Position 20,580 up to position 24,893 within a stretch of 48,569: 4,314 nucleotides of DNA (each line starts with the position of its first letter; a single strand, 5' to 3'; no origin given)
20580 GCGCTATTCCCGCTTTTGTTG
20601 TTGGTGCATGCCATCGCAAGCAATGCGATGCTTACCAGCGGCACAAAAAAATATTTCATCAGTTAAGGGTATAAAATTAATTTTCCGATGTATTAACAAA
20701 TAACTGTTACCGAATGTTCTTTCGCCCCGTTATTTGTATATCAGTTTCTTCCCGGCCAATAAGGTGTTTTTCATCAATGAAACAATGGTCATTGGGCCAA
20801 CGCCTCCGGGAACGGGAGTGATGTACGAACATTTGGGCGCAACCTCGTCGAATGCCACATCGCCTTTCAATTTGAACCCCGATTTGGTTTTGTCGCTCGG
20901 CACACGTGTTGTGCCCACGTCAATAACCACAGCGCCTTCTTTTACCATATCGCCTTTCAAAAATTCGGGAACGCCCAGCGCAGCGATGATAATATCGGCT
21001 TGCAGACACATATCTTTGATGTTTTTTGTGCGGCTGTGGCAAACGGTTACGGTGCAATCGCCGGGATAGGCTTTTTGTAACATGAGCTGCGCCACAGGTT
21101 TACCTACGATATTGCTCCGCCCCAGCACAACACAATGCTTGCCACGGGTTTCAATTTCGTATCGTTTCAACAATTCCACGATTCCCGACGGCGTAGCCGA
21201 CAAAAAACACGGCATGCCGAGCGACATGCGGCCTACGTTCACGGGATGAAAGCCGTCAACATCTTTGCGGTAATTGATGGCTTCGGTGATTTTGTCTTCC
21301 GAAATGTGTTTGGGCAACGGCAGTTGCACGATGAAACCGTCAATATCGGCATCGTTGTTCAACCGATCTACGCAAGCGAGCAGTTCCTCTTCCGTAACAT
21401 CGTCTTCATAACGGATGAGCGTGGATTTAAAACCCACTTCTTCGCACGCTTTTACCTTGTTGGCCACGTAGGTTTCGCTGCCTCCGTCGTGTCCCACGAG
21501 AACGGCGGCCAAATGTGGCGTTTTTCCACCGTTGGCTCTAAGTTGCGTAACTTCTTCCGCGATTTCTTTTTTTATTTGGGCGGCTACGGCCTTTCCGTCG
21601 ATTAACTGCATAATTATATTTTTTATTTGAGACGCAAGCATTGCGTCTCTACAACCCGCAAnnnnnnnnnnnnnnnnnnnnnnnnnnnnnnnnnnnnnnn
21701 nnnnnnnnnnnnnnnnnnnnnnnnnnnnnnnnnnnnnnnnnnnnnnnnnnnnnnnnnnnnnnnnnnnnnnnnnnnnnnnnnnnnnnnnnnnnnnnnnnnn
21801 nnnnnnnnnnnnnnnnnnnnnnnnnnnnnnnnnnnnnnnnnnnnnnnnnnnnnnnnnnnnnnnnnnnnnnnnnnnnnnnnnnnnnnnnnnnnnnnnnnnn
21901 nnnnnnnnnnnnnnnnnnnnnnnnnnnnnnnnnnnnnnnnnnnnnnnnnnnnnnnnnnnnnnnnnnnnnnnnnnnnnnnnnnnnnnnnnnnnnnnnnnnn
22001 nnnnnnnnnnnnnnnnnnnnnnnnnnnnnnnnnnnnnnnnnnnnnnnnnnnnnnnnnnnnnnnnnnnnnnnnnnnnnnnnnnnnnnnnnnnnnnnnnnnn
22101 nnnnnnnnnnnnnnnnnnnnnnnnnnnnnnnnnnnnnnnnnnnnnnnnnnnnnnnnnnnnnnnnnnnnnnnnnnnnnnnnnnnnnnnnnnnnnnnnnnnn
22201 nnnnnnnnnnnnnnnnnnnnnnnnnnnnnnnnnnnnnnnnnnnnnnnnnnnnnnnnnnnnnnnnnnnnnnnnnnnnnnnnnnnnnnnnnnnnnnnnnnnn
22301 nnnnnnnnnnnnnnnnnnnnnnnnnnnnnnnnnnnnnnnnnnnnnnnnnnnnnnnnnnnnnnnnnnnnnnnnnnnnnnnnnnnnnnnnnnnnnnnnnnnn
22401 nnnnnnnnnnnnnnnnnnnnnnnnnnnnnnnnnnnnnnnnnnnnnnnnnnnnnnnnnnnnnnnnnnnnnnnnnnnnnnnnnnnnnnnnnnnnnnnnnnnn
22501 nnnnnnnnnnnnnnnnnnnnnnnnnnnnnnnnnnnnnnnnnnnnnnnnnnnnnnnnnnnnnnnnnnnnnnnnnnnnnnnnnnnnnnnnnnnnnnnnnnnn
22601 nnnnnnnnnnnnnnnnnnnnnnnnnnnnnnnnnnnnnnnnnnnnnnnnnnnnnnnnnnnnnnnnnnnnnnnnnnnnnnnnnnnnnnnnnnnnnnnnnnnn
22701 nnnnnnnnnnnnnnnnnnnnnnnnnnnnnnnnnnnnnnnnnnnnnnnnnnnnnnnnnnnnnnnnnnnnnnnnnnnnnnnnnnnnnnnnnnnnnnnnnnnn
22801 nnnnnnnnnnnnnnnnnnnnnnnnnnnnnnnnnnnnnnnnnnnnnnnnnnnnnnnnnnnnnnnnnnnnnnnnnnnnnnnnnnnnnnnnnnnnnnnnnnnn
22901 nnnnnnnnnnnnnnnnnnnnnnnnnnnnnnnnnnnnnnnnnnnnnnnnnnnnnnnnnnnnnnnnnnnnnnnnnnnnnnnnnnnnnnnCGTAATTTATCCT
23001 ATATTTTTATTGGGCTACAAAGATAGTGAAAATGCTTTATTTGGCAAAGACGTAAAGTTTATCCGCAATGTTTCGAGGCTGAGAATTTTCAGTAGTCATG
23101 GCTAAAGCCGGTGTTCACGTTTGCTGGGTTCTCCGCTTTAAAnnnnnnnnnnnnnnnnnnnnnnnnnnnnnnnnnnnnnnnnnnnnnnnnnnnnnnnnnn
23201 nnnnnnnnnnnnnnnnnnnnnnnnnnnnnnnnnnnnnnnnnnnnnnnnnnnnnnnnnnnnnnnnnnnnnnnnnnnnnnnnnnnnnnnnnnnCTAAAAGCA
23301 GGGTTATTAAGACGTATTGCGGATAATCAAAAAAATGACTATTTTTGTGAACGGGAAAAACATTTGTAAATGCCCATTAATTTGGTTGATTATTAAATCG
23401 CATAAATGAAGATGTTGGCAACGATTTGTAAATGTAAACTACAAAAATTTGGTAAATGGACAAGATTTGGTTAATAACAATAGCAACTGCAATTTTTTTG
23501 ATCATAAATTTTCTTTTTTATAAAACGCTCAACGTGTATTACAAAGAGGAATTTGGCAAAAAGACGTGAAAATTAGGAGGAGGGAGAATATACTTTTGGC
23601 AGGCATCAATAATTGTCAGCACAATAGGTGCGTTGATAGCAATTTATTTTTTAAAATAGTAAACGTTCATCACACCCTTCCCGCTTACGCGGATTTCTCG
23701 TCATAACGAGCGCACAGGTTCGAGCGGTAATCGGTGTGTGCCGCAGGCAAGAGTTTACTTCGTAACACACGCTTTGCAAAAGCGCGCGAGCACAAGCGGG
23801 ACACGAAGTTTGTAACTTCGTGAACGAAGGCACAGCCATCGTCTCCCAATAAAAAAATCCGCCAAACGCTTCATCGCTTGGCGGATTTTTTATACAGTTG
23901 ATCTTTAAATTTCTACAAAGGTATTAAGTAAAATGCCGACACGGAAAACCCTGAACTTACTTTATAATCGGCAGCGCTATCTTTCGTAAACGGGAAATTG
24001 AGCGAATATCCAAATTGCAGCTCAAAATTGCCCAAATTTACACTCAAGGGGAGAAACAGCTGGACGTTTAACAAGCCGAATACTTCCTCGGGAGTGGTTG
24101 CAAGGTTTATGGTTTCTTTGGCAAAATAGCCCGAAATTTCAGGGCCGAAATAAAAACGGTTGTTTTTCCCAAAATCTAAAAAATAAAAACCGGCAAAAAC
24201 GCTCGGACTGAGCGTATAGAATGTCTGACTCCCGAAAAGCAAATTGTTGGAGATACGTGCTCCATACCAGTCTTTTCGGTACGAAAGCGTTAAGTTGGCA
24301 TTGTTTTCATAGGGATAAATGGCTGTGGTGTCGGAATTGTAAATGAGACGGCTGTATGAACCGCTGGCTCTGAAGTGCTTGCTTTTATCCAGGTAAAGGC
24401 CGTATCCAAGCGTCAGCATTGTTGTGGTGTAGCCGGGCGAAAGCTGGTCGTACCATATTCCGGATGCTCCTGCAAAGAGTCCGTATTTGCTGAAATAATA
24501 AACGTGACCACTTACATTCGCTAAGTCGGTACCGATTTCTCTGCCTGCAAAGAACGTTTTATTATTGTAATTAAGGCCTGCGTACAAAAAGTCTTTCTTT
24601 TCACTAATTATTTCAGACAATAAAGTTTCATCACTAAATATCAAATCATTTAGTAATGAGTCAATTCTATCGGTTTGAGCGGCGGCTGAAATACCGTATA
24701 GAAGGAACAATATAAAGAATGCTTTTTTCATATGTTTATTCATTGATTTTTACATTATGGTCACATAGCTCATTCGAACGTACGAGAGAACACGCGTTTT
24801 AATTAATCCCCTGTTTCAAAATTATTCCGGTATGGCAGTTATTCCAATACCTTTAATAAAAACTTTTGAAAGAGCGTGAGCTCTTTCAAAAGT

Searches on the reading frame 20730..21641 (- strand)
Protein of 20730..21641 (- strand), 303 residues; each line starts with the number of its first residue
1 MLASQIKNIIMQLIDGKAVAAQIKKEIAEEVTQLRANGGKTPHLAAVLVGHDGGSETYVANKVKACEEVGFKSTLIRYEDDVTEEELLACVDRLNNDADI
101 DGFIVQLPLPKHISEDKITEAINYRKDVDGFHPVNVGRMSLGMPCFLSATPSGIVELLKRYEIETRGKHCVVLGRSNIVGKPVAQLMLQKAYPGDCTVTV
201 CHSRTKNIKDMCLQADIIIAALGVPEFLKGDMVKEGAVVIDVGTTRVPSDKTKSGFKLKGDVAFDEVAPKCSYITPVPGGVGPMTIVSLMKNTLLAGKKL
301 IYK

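Call 72: search_protein_families(library=pfam, proteins=[window:20730-21641:-], max_evalue=0.0001)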
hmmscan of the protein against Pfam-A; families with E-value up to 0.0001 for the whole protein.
window:20730-21641:- (303 aa): 2 families
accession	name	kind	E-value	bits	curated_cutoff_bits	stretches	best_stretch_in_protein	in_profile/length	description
PF02882.25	THF_DHG_CYH_C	-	3.9e-66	221.7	27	1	132-299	1-158/160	Tetrahydrofolate dehydrogenase/cyclohydrolase, NAD(P)-binding domain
PF00763.28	THF_DHG_CYH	-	1.3e-42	145.1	32.8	1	14-129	1-115/115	Tetrahydrofolate dehydrogenase/cyclohydrolase, catalytic domain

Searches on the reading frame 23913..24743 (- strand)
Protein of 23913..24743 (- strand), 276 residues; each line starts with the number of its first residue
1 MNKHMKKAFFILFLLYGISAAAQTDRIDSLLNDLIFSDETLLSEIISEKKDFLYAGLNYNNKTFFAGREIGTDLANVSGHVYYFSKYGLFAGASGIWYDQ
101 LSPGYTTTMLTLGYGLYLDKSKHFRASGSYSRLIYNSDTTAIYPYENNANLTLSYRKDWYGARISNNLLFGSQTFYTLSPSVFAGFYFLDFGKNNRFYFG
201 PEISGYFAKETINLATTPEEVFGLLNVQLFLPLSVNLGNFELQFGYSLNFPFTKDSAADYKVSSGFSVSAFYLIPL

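Call 4: search_protein_families(library=pfam, proteins=[window:23913-24743:-], max_evalue=1)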
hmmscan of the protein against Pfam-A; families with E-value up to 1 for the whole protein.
window:23913-24743:- (276 aa): 0 families

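Call 5: search_protein_families(library=ncbifam, proteins=[window:23913-24743:-], max_evalue=1)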
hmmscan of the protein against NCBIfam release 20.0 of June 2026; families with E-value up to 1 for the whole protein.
window:23913-24743:- (276 aa): 0 families

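Call 51: search_solved_structures(query=A4, max_evalue=10)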
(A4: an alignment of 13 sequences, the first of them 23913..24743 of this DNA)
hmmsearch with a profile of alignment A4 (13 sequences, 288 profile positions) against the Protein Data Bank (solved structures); distinct sequences matched with E-value up to 10: 118 (the best 60 are shown).
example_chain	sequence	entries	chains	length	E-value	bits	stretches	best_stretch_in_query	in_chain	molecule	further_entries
1swh_A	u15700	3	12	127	0.088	15.2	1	89-179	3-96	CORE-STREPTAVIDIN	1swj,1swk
6s4q_A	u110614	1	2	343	0.11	14.8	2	89-179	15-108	Streptavidin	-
1nbx_A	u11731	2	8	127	0.12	14.8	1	89-179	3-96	Streptavidin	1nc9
6s50_A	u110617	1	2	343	0.12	14.7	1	89-179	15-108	Streptavidin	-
1df8_A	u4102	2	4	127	0.13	14.6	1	89-179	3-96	PROTEIN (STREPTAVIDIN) | Streptavidin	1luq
1rst_B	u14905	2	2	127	0.19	14.1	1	89-179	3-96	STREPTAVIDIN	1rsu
6vjk_A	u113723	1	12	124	0.2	14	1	89-179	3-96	Streptavidin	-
3mg5_A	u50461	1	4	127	0.2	14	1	89-179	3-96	Streptavidin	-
1swq_A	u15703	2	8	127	0.21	14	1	89-180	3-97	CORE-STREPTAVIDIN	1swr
1hqq_A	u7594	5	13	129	0.21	14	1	89-179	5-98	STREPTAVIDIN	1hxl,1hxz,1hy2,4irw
1mk5_A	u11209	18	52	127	0.22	13.9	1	89-179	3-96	Streptavidin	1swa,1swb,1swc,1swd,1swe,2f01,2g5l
6gh7_A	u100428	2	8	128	0.22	13.9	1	89-179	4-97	Streptavidin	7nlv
1mep_A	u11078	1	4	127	0.22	13.9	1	89-179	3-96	Streptavidin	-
5wbd_A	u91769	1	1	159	0.22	13.9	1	89-179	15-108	Streptavidin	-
1n7y_A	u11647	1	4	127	0.23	13.8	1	89-179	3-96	Streptavidin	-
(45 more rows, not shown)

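Call 52: search_protein_families(library=pfam, alignment_id=A4, max_evalue=10)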
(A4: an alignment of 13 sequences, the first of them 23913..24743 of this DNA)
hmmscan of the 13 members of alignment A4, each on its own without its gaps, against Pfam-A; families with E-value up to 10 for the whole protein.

A. member 1, window:23913-24743:- (276 aa): 0 families

B. families by the number of members that match (of 13 scanned): 4 families
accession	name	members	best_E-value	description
PF21609.2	Toxofilin-like_dom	1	0.04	Toxofilin-like domain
PF16404.10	BT_2262-like_C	1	0.058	BT_2262-like, C-terminal domain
PF23062.1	CUB_M02D8_5_3rd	1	0.075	M02D8_5-like, third CUB domain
PF15530.11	Ntox25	1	0.12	Bacterial toxin 25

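Call 61: predict_structure(protein=window:23913-24743:-)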
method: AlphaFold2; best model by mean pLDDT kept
length: 276 residues; sequences in the alignment: 1
mean_pLDDT: 37.9   pTM: 0.28
mean pLDDT of the five models: 37.9, 36.8, 35.6, 33.0, 31.8
residues with pLDDT >= 90: 0; 70-90: 0; 50-70: 25; < 50: 251
segments of 3 or more residues with pLDDT < 50: 1-10, 12-52, 69-77, 85-137, 139-237, 239-276
pLDDT, mean of each block of 10 residues (from residue 1): 37 41 42 45 44 54 52 48 51 40 40 43 44 42 35 33 31 23 26 28 24 30 33 39 36 36 31 30
secondary structure, 60 per line:
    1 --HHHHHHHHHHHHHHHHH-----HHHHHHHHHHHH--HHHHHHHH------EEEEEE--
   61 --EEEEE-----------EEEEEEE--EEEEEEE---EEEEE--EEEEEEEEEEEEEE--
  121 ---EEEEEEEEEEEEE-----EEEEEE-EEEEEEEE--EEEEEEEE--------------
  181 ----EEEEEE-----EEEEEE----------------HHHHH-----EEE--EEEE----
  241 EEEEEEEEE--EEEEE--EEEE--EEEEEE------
elements in order: H3-19 H25-36 H39-46 E53-58 E63-67 E79-85 E88-94 E98-102 E105-118 E124-136 E142-147 E149-156 E159-166 E185-190 E196-201 H218-222 E228-230 E233-236 E241-249 E252-256 E259-262 E265-270
